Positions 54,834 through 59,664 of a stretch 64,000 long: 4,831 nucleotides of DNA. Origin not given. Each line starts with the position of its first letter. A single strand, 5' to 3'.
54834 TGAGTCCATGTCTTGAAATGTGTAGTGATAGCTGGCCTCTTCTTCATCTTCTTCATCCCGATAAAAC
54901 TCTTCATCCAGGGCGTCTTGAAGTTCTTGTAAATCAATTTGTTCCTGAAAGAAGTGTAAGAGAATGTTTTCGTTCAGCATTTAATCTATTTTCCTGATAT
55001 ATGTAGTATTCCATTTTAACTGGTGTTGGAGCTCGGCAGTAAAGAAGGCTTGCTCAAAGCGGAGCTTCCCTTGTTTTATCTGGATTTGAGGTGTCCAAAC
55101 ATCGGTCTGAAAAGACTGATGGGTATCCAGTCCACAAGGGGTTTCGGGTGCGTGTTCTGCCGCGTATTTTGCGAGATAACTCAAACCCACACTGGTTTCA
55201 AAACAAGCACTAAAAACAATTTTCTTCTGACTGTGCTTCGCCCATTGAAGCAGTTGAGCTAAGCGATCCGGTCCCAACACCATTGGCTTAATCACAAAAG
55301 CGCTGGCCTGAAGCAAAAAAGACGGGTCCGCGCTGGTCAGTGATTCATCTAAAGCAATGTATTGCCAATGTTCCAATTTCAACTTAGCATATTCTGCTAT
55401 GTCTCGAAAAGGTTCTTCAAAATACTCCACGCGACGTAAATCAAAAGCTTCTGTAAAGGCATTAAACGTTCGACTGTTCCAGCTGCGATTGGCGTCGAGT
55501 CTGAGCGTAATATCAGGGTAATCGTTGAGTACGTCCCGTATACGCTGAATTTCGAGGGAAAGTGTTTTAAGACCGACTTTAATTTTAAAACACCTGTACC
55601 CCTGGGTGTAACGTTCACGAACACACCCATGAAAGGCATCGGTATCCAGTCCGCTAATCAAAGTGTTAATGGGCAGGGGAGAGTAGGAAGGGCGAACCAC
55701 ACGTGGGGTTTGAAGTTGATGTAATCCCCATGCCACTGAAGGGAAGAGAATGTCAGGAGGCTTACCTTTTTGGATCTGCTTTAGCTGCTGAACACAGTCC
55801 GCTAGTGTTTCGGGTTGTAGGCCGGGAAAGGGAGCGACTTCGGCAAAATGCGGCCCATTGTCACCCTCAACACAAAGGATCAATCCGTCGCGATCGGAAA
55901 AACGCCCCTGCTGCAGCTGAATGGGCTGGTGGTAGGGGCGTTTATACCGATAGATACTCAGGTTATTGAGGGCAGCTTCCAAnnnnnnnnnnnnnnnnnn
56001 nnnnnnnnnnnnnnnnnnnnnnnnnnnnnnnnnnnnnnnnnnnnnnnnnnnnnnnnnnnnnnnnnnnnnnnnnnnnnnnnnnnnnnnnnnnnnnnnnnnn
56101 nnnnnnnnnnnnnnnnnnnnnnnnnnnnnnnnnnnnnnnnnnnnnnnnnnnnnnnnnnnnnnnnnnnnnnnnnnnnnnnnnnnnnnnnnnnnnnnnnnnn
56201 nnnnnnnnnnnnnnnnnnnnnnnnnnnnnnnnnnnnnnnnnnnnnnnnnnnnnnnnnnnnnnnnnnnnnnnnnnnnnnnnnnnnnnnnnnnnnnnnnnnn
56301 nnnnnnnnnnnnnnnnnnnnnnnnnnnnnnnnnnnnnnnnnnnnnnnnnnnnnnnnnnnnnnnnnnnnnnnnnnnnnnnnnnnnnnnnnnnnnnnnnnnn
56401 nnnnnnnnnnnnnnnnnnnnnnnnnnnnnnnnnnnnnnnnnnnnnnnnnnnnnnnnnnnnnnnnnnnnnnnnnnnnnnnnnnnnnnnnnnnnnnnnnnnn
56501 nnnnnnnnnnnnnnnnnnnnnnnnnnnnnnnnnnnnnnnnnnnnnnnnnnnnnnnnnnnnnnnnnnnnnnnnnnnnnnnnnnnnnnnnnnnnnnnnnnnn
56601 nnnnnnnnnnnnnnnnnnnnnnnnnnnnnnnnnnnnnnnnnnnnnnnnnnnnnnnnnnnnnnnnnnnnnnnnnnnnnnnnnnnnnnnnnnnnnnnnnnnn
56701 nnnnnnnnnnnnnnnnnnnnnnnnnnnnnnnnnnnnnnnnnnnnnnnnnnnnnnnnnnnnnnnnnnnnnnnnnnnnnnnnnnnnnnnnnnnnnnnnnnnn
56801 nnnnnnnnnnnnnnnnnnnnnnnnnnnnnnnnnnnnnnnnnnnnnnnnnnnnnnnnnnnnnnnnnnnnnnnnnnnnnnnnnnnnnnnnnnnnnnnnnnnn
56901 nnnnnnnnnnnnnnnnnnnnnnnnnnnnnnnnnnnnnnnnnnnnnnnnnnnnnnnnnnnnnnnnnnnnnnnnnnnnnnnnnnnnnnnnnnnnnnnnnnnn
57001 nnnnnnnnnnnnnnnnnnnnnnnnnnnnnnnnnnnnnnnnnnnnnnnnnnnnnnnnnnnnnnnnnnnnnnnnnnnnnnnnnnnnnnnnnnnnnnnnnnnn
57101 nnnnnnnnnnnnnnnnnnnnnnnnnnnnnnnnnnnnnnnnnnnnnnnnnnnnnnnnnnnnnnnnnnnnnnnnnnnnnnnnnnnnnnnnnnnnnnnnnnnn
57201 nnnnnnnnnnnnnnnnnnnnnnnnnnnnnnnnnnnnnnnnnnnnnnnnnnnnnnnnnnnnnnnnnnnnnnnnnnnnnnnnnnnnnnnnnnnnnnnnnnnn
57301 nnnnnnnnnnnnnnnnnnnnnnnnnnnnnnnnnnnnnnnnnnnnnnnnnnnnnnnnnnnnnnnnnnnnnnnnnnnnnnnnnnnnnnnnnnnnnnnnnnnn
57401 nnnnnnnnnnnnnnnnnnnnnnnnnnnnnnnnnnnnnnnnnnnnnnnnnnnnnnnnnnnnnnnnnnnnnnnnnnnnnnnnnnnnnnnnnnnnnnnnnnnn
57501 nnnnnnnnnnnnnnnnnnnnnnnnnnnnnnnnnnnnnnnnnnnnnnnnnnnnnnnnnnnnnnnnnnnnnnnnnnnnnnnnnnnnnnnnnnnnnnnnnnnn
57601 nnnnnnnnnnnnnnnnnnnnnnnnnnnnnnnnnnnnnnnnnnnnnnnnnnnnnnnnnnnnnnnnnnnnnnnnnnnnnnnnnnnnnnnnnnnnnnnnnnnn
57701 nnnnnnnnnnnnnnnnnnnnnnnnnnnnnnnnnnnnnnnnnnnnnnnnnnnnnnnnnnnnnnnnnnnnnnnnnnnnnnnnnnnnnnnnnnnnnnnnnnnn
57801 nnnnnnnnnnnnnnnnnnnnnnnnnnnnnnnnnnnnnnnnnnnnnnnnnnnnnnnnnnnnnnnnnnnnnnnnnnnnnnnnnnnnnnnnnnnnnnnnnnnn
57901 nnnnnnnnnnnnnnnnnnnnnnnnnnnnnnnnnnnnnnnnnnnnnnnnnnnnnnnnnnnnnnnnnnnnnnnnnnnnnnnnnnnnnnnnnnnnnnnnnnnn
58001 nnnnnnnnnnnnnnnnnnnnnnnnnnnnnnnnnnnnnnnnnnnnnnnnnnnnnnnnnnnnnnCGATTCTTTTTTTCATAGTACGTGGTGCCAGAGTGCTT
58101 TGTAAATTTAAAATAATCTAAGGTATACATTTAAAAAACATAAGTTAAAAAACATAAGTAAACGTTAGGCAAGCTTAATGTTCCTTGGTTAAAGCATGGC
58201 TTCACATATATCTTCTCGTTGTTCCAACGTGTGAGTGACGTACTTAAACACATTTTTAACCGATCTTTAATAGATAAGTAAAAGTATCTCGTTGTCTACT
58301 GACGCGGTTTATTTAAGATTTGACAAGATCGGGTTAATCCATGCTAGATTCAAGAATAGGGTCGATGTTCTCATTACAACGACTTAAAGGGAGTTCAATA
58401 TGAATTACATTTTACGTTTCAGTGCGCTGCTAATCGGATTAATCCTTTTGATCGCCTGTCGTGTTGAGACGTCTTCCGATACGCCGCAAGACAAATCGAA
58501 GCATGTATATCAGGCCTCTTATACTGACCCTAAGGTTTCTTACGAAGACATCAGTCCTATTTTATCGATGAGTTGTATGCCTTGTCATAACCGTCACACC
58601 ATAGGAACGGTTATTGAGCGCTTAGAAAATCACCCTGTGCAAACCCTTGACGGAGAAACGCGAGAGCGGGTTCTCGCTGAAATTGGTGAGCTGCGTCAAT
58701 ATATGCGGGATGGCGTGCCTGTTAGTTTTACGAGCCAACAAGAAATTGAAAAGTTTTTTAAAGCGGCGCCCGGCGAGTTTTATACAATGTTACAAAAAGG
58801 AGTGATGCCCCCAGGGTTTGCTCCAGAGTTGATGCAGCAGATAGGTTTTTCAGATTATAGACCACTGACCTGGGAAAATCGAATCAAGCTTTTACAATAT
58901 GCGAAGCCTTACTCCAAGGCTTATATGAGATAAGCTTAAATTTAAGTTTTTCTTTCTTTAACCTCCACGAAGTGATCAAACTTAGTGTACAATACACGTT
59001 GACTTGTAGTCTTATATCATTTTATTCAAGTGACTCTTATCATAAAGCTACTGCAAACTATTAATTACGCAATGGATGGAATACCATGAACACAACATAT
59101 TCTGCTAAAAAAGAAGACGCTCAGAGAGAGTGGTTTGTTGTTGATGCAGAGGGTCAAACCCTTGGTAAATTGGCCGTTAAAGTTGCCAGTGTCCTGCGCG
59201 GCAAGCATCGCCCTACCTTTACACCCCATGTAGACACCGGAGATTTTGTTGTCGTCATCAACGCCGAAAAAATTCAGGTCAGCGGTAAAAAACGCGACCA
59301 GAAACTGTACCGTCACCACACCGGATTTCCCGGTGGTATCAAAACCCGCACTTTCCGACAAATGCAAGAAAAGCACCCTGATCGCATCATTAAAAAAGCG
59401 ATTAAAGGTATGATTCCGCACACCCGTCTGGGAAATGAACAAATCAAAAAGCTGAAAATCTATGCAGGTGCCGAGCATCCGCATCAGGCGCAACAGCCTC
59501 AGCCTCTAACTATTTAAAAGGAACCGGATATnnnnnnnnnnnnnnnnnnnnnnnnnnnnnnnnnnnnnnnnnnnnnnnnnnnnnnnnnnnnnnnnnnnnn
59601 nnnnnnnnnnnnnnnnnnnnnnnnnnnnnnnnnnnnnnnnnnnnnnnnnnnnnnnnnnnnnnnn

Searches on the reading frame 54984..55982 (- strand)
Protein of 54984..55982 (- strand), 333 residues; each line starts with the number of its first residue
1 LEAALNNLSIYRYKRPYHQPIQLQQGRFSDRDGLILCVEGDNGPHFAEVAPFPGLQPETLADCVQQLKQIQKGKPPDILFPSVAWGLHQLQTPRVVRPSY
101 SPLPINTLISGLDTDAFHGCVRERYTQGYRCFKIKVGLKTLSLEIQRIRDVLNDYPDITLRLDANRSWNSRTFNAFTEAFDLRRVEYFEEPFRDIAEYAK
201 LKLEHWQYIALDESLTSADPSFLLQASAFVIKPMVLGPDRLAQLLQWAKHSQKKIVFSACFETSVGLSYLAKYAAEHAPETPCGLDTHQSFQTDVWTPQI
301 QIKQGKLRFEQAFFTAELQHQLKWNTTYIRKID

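Call 34: search_protein_families(library=pfam, proteins=[window:54984-55982:-], max_evalue=0.001)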
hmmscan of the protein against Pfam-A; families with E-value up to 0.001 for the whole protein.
window:54984-55982:- (333 aa): 2 families
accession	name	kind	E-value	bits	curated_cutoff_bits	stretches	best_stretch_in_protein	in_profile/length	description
PF13378.12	MR_MLE_C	-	1.4e-15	58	29.4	1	122-308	7-204/219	Enolase C-terminal domain-like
PF21508.2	MenC_N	-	3e-11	43.7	27.3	1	7-88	3-88/94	MenC, N-terminal domain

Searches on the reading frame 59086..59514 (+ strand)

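Call 68: search_protein_families(library=pfam, proteins=[window:59086-59514:+], max_evalue=0.01)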
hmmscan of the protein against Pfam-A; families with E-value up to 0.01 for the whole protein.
window:59086-59514:+ (143 aa): 1 family
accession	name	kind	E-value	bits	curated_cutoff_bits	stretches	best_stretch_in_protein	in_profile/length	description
PF00572.24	Ribosomal_L13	-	3.1e-50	169.7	23.8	1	14-132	1-119/119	Ribosomal protein L13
